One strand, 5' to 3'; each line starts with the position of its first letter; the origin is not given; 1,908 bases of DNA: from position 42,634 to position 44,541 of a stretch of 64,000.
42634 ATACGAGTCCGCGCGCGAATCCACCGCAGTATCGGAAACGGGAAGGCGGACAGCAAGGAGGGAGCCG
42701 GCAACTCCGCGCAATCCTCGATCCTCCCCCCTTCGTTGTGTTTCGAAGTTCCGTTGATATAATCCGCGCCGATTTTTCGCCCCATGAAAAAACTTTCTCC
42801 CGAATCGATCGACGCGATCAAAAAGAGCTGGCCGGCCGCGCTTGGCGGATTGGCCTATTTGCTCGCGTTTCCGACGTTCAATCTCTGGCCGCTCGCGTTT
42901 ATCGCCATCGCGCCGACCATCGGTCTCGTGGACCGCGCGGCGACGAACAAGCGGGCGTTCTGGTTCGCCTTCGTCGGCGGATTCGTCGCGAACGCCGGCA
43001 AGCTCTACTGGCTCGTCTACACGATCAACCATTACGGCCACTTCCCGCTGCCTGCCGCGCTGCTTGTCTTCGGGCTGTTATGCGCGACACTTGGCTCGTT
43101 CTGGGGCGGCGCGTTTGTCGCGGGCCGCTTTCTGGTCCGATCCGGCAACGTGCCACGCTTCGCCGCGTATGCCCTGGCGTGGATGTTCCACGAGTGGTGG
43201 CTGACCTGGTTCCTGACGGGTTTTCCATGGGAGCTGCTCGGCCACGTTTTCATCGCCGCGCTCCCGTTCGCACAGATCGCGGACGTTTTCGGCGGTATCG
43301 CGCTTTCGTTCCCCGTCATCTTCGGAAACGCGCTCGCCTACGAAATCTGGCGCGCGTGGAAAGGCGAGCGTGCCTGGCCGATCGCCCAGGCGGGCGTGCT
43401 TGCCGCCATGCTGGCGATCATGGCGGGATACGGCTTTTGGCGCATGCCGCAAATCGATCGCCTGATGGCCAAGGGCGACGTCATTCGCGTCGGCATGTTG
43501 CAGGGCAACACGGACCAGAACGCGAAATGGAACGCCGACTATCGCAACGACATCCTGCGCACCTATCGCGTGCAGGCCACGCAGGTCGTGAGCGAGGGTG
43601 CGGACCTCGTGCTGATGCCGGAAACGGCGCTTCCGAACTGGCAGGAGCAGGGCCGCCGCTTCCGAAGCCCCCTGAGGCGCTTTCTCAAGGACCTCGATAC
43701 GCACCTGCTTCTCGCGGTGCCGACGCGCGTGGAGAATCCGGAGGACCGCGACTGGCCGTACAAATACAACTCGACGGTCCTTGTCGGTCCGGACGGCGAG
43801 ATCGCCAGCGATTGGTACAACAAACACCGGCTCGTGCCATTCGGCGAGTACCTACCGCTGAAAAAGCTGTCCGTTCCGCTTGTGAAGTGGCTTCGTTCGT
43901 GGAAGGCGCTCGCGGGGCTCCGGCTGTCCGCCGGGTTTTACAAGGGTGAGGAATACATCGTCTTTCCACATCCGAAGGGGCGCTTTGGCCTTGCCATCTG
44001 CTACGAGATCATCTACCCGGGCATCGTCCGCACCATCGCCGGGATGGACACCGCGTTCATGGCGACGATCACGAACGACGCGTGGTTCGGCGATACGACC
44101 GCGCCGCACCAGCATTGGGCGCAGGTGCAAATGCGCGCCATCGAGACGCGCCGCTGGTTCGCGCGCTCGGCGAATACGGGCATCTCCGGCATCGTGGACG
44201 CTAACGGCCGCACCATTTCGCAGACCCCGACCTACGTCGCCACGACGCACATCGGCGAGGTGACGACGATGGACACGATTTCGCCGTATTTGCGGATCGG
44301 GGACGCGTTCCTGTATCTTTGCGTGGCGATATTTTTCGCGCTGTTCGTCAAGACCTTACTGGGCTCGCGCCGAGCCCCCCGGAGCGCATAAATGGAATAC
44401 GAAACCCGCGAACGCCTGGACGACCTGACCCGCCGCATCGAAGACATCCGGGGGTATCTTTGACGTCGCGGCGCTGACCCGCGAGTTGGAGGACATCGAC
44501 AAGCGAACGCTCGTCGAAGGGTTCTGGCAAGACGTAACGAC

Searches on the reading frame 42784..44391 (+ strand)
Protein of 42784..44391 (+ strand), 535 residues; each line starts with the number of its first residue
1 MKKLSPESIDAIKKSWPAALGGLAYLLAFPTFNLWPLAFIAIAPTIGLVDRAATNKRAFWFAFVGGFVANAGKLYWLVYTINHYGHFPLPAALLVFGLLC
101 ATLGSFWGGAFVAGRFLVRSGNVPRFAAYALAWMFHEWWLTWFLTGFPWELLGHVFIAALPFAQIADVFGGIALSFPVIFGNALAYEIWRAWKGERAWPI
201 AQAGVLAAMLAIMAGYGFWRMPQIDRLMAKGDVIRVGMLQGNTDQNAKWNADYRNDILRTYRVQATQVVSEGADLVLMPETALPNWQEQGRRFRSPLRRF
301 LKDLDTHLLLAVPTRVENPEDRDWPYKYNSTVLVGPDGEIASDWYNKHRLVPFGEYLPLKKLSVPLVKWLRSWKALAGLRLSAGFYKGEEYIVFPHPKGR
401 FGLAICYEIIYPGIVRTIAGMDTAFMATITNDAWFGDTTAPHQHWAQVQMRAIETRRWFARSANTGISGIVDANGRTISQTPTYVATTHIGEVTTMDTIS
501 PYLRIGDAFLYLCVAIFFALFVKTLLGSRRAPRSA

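Call 54: search_protein_families(library=pfam, proteins=[window:42784-44391:+], max_evalue=0.00001)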
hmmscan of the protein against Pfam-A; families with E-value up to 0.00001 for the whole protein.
window:42784-44391:+ (535 aa): 2 families
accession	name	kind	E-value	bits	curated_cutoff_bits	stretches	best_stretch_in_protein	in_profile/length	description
PF20154.4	LNT_N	-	8.2e-29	101.3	27.1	1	22-184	2-159/159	Apolipoprotein N-acyltransferase N-terminal domain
PF00795.27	CN_hydrolase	-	2.3e-28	99.7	23.2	1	265-494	25-247/256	Carbon-nitrogen hydrolase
